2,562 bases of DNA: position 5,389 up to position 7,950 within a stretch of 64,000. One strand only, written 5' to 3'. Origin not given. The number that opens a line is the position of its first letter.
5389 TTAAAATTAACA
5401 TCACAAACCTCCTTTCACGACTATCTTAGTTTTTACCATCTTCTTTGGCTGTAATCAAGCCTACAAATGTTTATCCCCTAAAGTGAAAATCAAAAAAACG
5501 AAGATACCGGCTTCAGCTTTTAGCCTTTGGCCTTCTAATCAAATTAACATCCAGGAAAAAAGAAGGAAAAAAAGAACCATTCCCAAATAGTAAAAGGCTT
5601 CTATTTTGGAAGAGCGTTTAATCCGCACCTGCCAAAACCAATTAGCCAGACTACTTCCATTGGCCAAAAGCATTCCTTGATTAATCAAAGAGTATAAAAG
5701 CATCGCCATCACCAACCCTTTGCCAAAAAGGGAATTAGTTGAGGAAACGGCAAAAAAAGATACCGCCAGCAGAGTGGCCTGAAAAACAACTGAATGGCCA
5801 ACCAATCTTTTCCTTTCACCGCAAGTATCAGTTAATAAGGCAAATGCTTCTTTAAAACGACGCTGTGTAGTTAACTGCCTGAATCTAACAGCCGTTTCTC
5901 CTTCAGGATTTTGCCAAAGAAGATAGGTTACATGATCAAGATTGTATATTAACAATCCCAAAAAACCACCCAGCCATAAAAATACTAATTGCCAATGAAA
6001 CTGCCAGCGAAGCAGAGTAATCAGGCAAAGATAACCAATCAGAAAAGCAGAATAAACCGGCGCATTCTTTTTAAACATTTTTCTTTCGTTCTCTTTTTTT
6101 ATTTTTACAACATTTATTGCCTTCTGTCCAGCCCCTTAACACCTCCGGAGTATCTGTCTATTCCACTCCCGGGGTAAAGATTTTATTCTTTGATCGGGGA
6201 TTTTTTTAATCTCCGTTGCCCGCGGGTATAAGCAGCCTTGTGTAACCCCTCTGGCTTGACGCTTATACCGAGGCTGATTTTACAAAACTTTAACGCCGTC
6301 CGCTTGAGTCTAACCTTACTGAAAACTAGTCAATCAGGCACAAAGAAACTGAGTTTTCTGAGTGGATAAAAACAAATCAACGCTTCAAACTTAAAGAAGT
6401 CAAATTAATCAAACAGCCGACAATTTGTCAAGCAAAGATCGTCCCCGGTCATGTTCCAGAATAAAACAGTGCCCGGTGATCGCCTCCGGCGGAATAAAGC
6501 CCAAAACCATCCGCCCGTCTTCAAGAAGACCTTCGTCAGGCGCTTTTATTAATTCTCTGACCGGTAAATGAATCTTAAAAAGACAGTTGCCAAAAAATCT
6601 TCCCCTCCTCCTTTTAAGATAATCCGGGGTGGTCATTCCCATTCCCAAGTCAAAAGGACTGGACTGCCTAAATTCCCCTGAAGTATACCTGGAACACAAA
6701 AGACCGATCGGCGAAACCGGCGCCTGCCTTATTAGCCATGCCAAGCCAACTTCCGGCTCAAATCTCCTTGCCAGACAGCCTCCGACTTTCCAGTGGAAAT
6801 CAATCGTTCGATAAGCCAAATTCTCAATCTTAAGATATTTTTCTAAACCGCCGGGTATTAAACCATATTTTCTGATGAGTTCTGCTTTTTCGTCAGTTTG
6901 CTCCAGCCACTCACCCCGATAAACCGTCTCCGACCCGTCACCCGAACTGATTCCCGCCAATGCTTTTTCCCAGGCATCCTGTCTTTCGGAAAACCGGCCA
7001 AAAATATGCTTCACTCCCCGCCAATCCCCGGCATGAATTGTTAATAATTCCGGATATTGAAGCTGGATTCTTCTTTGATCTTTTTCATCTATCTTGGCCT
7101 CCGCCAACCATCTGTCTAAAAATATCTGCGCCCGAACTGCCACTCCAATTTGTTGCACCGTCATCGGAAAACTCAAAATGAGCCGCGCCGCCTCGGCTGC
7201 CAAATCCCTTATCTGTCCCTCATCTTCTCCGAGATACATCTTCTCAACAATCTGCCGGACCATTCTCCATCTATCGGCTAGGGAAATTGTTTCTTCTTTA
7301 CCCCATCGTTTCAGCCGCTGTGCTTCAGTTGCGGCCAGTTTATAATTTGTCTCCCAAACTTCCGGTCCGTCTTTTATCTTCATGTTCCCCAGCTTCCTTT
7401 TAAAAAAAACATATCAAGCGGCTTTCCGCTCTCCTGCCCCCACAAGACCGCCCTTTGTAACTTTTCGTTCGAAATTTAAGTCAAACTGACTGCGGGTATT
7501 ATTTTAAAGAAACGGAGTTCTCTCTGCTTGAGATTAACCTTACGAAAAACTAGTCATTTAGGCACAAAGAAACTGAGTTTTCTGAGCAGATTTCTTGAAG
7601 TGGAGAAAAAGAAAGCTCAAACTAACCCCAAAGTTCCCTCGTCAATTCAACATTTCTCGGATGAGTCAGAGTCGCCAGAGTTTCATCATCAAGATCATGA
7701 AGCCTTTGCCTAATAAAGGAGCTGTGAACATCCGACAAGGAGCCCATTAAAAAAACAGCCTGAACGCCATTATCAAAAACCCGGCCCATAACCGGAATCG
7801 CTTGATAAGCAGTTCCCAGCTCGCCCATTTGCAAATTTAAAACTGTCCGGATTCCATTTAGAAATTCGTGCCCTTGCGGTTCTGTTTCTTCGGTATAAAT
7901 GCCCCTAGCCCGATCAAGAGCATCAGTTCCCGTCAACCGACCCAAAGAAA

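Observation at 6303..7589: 63-bp near-identical direct repeat bracketing an orphan gene, each copy 150-225 bp upstream of the next minus-strand start codon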

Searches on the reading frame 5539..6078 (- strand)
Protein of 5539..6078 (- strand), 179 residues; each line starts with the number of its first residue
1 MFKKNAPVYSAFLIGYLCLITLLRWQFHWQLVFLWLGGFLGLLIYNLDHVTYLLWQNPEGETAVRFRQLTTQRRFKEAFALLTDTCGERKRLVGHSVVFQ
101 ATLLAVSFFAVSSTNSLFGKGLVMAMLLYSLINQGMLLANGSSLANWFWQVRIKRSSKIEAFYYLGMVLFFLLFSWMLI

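Call 8: search_protein_families(library=pfam, proteins=[window:5539-6078:-], max_evalue=0.01)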
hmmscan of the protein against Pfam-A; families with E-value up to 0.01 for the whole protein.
window:5539-6078:- (179 aa): 0 families

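Call 25: search_protein_families(library=phrogs, proteins=[window:5539-6078:-], max_evalue=1)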
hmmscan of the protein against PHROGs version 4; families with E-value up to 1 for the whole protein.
window:5539-6078:- (179 aa): 1 family
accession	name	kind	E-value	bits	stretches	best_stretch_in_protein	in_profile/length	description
phrog_16366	-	moron, auxiliary metabolic gene and host takeover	0.31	12.4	1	122-147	27-52/62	membrane associated protein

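Call 26: search_protein_families(library=pfam, proteins=[window:5539-6078:-], max_evalue=10)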
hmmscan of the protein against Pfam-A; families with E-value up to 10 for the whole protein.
window:5539-6078:- (179 aa): 1 family
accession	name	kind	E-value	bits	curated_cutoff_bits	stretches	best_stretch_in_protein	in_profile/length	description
PF12046.13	CCB1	-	0.091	12.6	25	1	100-160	75-135/168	Cofactor assembly of complex C subunit B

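Call 27: find_encoding_contigs(protein=window:5539-6078:-, flank=10000, max_places=10)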
Protein window:5539-6078:- (179 aa): no gene with exactly this product is on record in the collection.

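Call 64: search_protein_families(library=ncbifam, proteins=[window:5539-6078:-], max_evalue=0.1)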
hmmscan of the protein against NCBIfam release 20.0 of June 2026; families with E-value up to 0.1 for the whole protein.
window:5539-6078:- (179 aa): 0 families

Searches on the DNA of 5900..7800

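Call 6: search_rna_families(source=window, start=5900, end=7800, threshold=evalue, max_evalue=10, show_alignments=3)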
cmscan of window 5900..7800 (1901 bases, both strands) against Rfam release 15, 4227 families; matches with E-value up to 10: 7.
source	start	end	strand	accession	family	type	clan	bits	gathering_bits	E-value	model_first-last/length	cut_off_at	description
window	7705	7774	-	RF02188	ST7-OT4_2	Gene; lncRNA;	-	17.1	55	3.5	99-172/172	no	ST7 overlapping transcript 4 conserved region 2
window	7468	7544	+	RF01886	HSR-omega_2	Gene; lncRNA;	-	16.6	55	2.5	1-87/87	no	Heat shock gene hsromega conserved region 2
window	7233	7338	-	RF02039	SPRY4-IT1_2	Gene; lncRNA;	-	15.4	40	1.9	1-120/120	no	SPRY4-IT1 conserved region 2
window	7242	7302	-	RF01122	sR39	Gene; snRNA; snoRNA; CD-box;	-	15.3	50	0.76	1-56/56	no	Small nucleolar RNA sR39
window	7415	7496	-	RF02180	ST7-AS1_2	Gene; lncRNA;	-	13.5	50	6.2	1-110/110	no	ST7 antisense RNA 1 conserved region 2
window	6647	6734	-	RF01906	HOTAIR_3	Gene; lncRNA;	-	13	80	7.8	1-98/98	no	HOTAIR conserved region 3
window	7664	7693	-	RF01294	snoU89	Gene; snRNA; snoRNA; HACA-box;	CL00082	9.5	44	6.8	1-270/270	no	Small nucleolar RNA U89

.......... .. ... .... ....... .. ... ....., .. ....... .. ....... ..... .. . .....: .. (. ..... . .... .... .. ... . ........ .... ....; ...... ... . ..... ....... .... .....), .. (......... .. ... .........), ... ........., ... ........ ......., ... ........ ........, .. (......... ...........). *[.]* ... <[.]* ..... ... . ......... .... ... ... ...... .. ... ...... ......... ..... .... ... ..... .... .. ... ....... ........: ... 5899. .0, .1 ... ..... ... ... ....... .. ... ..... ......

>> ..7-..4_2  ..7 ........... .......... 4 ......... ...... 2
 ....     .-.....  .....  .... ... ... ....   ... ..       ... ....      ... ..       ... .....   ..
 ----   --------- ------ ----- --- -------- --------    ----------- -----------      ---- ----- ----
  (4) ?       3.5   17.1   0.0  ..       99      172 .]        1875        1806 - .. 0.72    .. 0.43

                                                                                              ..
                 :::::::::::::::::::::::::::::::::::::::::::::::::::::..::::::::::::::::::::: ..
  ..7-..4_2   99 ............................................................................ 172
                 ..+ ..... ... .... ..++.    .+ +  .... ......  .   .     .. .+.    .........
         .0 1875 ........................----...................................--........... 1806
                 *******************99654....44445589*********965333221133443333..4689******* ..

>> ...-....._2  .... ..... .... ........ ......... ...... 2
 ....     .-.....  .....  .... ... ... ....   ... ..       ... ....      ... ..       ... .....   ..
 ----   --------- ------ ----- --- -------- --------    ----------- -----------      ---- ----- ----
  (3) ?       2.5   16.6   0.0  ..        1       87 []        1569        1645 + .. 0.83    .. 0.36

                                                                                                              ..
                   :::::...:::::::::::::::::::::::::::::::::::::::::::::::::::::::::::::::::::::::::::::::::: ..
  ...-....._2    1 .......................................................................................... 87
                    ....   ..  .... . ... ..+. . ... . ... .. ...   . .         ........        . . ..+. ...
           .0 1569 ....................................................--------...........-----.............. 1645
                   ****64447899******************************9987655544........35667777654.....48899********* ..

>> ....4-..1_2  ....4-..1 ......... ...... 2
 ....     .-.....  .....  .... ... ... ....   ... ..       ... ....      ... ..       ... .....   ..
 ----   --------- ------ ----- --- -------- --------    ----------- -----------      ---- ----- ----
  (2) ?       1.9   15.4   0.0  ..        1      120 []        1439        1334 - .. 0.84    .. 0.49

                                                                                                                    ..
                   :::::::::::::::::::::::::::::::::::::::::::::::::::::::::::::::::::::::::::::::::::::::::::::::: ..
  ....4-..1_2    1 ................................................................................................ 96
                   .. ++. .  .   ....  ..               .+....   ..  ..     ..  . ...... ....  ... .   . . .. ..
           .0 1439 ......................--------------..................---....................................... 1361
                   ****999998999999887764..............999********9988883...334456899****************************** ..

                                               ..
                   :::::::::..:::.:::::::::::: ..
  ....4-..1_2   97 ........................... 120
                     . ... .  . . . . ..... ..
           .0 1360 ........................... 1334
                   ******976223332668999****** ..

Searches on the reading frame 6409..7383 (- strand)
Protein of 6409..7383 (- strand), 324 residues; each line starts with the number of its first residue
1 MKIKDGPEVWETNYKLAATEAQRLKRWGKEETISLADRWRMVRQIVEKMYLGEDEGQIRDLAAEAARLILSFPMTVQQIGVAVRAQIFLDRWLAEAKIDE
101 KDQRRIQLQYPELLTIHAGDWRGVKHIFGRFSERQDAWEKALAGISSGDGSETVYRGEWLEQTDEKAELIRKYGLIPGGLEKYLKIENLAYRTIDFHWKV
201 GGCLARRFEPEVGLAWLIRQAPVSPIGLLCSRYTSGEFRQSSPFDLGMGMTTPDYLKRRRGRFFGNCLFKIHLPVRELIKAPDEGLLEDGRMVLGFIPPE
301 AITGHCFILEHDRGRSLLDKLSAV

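Call 8: search_protein_families(library=pfam, proteins=[window:6409-7383:-], max_evalue=0.01)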
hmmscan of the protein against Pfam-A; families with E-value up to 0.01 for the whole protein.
window:6409-7383:- (324 aa): 0 families

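Call 11: find_encoding_contigs(protein=window:6409-7383:-, flank=10000, max_places=10)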
Protein window:6409-7383:- (324 aa): no gene with exactly this product is on record in the collection.

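Call 15: find_homologous_proteins(query=window:6409-7383:-, max_evalue=0.001)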
Query window:6409-7383:- (324 aa): 1 proteins with E <= 0.001 among 4901 candidates.
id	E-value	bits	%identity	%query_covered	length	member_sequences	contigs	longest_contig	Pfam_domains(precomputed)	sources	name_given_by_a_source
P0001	1.8e-218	742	100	100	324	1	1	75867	-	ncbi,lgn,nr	ncbi:MAG: hypothetical protein JW991_04720 [Candidatus Pacebacteria bacterium]|nr:hypothetical prote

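Call 25: search_protein_families(library=phrogs, proteins=[window:6409-7383:-], max_evalue=1)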
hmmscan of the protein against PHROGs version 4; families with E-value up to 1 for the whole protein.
window:6409-7383:- (324 aa): 0 families

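Call 26: search_protein_families(library=pfam, proteins=[window:6409-7383:-], max_evalue=10)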
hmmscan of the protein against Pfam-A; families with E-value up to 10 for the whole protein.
window:6409-7383:- (324 aa): 0 families

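Call 64: search_protein_families(library=ncbifam, proteins=[window:6409-7383:-], max_evalue=0.1)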
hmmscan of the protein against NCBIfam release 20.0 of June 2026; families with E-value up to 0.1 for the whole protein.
window:6409-7383:- (324 aa): 0 families

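Call 68: search_protein_representatives(protein=window:6409-7383:-)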
Query: 324 residues. Proteins with E-value up to 0.001 (for the whole library): 21; up to 1e-10: 14; up to 1e-30: 6. The best 21 are listed.
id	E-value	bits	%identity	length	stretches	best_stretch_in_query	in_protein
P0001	5.6e-219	742.2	100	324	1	1-324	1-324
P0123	3.3e-55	203.9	42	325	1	5-312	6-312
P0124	4.0e-53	197.1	42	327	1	7-311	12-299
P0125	1.1e-37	146.4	38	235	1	105-312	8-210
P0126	2.8e-34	135.1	38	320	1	14-305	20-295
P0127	3.6e-34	134.7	34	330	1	28-303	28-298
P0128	5.7e-29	117.7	31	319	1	11-321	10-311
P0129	8.9e-29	117.0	32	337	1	11-321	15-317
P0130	1.2e-23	100.2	32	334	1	7-304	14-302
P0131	3.3e-20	88.8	29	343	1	62-313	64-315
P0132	2.3e-16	76.2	29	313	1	31-304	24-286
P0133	6.4e-16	74.8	31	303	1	24-306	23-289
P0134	6.8e-12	61.5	28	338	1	11-302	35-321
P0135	1.4e-11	60.5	27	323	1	17-304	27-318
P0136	1.6e-10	57.0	31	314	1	12-304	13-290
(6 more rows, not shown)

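Call 70: search_solved_structures(query=A9, max_evalue=1)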
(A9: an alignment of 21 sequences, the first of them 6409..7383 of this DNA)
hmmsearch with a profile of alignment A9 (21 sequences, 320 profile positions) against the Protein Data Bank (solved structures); distinct sequences matched with E-value up to 1: 3.
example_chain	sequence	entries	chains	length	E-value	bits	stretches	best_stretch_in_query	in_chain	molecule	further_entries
3j9w_B7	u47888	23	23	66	0.33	13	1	81-125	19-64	50S ribosomal protein bL35 | 50S ribosomal protein L35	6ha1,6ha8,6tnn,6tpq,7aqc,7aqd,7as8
5njt_s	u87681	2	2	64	0.39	12.7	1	81-124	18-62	50S ribosomal protein L35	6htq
8qpp_3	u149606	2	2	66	0.41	12.6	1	81-125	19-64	Large ribosomal subunit protein bL35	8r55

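Call 71: search_protein_families(library=pfam, alignment_id=A9, max_evalue=0.1)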
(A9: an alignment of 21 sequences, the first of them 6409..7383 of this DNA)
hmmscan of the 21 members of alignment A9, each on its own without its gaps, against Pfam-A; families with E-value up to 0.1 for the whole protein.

A. member 1, window:6409-7383:- (324 aa): 0 families

B. families by the number of members that match (of 21 scanned): 5 families
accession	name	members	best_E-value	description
PF25660.1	CcFV1_CP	1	0.0035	Filamentous dsRNA virus capsid protein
PF11878.13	DOCK_C-D_N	1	0.044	Dedicator of cytokinesis C/D, N terminal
PF21518.3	Sas-5-like_implico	1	0.064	Spindle assembly abnormal protein 5, implico domain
PF10975.14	DUF2802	1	0.08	Protein of unknown function (DUF2802)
PF00525.23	Crystallin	1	0.081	Alpha crystallin A chain, N terminal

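Call 79: predict_structure(alignment_id=A9)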
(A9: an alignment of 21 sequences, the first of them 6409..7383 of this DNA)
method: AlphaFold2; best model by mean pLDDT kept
length: 324 residues; sequences in the alignment: 21
mean_pLDDT: 88.2   pTM: 0.88
mean pLDDT of the five models: 88.2, 86.5, 86.4, 85.6, 85.6
residues with pLDDT >= 90: 217; 70-90: 76; 50-70: 23; < 50: 8
segments of 3 or more residues with pLDDT < 50: 1-4, 237-240
pLDDT, mean of each block of 10 residues (from residue 1): 58 95 83 91 97 91 95 94 95 94 96 98 98 97 91 91 85 94 94 92 91 95 91 58 80 85 80 95 71 94 88 76 64
secondary structure, 60 per line:
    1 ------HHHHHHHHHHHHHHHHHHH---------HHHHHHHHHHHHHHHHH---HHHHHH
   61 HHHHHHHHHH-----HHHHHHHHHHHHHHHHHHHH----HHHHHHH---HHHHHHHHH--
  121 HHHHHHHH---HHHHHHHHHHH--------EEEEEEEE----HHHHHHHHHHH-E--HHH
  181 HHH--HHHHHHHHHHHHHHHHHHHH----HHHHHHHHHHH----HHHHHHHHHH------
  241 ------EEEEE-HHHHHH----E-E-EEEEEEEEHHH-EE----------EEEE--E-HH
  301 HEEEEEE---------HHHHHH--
elements in order: H7-25 H35-51 H55-70 H76-95 H100-106 H110-118 H121-128 H132-142 E151-158 H163-173 H178-183 H186-205 H210-220 H225-234 E247-251 H253-258 E267-274 E291-294 E302-307 H317-322

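Call 81: fold_search(model_id=the predicted structure, library=pdb)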
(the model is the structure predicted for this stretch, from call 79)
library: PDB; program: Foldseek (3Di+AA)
matches with E <= 10: 256; with E <= 0.001: 0
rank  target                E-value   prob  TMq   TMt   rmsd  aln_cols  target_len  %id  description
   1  6vpa                  1.0e-01  0.97  0.26  0.48   7.1       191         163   11  Scabin (N110A) toxin from Streptomyces scabies (released 2021-01-13)
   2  6apy                  1.8e-01  0.96  0.27  0.49   6.4       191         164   12  Scabin (W128Y) toxin from Streptomyces scabies (released 2017-12-20)
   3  5zj4_A                3.4e-01  0.85  0.26  0.48   6.8       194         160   10  Guanine-specific ADP-ribosyltransferase (released 2018-08-08)
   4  9qtq_M                4.6e-01  0.08  0.12  0.13  22.2       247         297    8  Structure of the energy converting methyltransferase (Mtr) of Methanosarcina mazei in complex with a novel protein bin (released 2025-12-24)
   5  8s2m_B                5.4e-01  0.57  0.20  0.46   8.1       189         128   11  Xenorhabdus bovienii Rhs C-terminal toxin TreX complex with TriX immunity protein (released 2024-12-04)
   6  2a5g_B                6.6e-01  0.63  0.27  0.44   7.5       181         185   12  Cholera toxin A1 subunit bound to ARF6(Q67L) (released 2005-08-16)
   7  2a5f_B                6.6e-01  0.57  0.26  0.42   7.8       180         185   12  Cholera toxin A1 subunit bound to its substrate, NAD+, and its human protein activator, ARF6 (released 2005-08-16)
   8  2a5d_B                8.0e-01  0.54  0.26  0.42   7.7       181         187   12  Structural basis for the activation of cholera toxin by human ARF6-GTP (released 2005-08-16)
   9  2o0q                  8.8e-01  0.35  0.18  0.42   8.8       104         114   13  X-ray Crystal Structure of Protein CC0527 from Caulobacter crescentus. Northeast Structural Genomics Consortium Target C (released 2006-12-12)
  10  6yhl_A                9.3e-01  0.16  0.14  0.07  13.9       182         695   10  Crystal structure of CNFy from Yersinia pseudotuberculosis - N-terminal fragment comprising residues 1-704 (released 2020-12-30)
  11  7zw4_A                9.3e-01  0.04  0.12  0.13  22.9       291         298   10  Crystal structure of Talin R7R8 domains with Caskin-2 LD-peptide (released 2023-05-31)
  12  2cb6_G                9.7e-01  0.12  0.14  0.19   8.1       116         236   14  Crystal structure of the catalytic domain of the mosquitocidal toxin from Bacillus sphaericus, mutant E195Q (released 2006-02-22)
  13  7mis_C                1.1e+00  0.12  0.28  0.15  17.1       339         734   15  Cryo-EM structure of SidJ-SdeC-CaM reaction intermediate complex (released 2021-08-18)
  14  8p4y                  1.1e+00  0.04  0.12  0.18  23.1       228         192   15  Coiled-coil protein origami triangle (released 2023-08-02)
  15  5q11_A                1.1e+00  0.03  0.10  0.14  19.2       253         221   10  Ligand binding to FARNESOID-X-RECEPTOR (released 2017-07-05)
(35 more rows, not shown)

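Call 85: search_protein_families(library=padloc, proteins=[window:6409-7383:-], max_evalue=0.01)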
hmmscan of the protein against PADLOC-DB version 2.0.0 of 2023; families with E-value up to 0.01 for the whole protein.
window:6409-7383:- (324 aa): 0 families
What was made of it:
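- Tried and rejected: No hit (call 85).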
